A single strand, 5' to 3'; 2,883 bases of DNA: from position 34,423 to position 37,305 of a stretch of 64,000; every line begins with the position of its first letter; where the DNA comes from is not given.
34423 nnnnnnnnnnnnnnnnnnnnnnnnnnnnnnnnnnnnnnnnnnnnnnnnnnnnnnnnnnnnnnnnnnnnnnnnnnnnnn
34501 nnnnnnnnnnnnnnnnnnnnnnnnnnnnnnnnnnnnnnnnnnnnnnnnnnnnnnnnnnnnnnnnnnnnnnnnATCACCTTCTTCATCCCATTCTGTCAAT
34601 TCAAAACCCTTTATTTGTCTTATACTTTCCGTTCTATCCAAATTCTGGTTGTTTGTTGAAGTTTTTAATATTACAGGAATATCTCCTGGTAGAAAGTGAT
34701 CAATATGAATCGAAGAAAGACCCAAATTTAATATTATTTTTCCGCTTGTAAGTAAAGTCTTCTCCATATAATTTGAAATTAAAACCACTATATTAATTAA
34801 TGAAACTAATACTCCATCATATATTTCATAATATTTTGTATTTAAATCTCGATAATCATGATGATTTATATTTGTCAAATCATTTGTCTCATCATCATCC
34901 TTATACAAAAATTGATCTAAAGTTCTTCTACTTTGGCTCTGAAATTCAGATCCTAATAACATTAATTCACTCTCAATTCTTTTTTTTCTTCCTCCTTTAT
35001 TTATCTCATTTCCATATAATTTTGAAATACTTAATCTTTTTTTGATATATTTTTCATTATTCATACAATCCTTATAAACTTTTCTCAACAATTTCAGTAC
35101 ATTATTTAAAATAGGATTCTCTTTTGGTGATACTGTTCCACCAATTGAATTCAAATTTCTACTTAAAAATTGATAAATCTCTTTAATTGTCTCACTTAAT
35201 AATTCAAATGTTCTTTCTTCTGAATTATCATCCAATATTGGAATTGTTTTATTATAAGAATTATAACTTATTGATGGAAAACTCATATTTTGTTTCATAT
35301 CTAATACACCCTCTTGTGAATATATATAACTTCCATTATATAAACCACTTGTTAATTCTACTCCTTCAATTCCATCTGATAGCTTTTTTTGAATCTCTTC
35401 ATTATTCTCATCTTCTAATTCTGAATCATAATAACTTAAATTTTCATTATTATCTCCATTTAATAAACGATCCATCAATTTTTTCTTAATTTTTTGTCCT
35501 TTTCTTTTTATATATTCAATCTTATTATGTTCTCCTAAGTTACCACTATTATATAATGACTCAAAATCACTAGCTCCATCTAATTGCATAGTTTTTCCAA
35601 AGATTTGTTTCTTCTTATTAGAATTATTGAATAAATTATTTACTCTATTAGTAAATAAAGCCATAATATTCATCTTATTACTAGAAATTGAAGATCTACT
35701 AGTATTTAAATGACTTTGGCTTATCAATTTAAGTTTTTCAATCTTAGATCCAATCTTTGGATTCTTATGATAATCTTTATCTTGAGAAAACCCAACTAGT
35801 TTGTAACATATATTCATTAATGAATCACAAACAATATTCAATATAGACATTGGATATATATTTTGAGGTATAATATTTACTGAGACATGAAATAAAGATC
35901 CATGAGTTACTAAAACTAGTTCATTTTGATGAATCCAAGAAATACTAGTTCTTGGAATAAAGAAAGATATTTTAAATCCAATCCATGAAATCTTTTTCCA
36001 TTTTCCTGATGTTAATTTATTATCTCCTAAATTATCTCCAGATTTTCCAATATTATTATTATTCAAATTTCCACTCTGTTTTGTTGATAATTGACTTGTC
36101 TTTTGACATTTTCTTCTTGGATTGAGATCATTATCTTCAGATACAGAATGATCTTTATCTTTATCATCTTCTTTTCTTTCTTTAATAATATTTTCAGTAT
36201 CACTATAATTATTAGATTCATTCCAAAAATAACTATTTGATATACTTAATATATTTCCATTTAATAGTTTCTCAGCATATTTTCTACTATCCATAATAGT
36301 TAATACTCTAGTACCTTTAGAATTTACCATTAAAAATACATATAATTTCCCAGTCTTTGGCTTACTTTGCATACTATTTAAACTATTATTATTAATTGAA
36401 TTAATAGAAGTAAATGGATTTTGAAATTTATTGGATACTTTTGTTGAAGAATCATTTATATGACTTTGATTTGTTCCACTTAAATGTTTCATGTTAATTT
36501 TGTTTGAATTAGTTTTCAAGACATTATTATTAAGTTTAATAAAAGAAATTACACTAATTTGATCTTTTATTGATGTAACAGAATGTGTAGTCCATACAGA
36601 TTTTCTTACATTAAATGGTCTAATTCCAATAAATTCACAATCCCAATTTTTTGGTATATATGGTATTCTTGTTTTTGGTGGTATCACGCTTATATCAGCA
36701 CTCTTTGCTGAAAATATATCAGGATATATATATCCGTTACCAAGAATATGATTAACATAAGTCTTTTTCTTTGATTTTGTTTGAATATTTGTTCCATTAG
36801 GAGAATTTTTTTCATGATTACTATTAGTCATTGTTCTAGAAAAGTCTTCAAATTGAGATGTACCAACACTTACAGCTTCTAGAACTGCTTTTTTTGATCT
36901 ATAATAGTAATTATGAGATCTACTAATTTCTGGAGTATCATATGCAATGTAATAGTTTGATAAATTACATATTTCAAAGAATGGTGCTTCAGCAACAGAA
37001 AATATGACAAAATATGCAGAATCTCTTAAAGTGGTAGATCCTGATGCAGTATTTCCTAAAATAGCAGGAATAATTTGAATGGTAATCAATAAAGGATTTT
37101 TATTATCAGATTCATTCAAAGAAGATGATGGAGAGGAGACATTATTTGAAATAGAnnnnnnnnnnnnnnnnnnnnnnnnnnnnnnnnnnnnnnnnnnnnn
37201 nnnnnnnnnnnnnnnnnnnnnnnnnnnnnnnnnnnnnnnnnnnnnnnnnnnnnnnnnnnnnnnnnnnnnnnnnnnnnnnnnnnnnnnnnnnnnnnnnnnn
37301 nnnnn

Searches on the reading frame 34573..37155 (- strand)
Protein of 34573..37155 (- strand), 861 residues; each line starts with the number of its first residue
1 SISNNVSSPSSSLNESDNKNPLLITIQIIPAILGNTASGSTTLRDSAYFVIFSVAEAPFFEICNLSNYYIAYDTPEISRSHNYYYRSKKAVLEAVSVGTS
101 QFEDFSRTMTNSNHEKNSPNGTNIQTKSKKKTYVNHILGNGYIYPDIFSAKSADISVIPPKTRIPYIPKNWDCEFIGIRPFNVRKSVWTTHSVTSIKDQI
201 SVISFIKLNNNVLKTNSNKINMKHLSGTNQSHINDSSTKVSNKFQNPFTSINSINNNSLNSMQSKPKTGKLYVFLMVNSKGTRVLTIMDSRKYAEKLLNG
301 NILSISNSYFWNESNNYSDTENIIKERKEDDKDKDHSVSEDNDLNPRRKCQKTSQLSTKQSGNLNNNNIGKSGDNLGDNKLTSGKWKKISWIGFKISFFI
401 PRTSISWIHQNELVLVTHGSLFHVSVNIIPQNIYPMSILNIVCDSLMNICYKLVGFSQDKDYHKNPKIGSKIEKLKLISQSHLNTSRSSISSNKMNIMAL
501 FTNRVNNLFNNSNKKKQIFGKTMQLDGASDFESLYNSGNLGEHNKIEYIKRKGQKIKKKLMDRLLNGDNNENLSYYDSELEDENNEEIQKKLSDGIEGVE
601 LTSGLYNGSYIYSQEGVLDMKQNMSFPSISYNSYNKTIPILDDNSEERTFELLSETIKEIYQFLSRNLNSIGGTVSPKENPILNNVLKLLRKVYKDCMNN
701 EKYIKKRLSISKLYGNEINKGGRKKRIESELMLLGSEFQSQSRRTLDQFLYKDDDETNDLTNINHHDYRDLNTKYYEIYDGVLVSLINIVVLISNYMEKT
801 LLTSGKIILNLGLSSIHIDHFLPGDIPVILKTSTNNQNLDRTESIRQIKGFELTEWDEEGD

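Call 98: search_solved_structures(query=A8, max_evalue=10, show_alignments=2)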
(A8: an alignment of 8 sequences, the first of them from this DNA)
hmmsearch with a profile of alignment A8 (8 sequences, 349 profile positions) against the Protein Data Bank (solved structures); distinct sequences matched with E-value up to 10: 1.
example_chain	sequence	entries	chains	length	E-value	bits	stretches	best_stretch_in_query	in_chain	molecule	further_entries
6ywe_R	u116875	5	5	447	0.76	11.9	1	129-223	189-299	Related to 60s ribosomal protein L2 (Mitochondrial) | Uncharacterized protein | bL27m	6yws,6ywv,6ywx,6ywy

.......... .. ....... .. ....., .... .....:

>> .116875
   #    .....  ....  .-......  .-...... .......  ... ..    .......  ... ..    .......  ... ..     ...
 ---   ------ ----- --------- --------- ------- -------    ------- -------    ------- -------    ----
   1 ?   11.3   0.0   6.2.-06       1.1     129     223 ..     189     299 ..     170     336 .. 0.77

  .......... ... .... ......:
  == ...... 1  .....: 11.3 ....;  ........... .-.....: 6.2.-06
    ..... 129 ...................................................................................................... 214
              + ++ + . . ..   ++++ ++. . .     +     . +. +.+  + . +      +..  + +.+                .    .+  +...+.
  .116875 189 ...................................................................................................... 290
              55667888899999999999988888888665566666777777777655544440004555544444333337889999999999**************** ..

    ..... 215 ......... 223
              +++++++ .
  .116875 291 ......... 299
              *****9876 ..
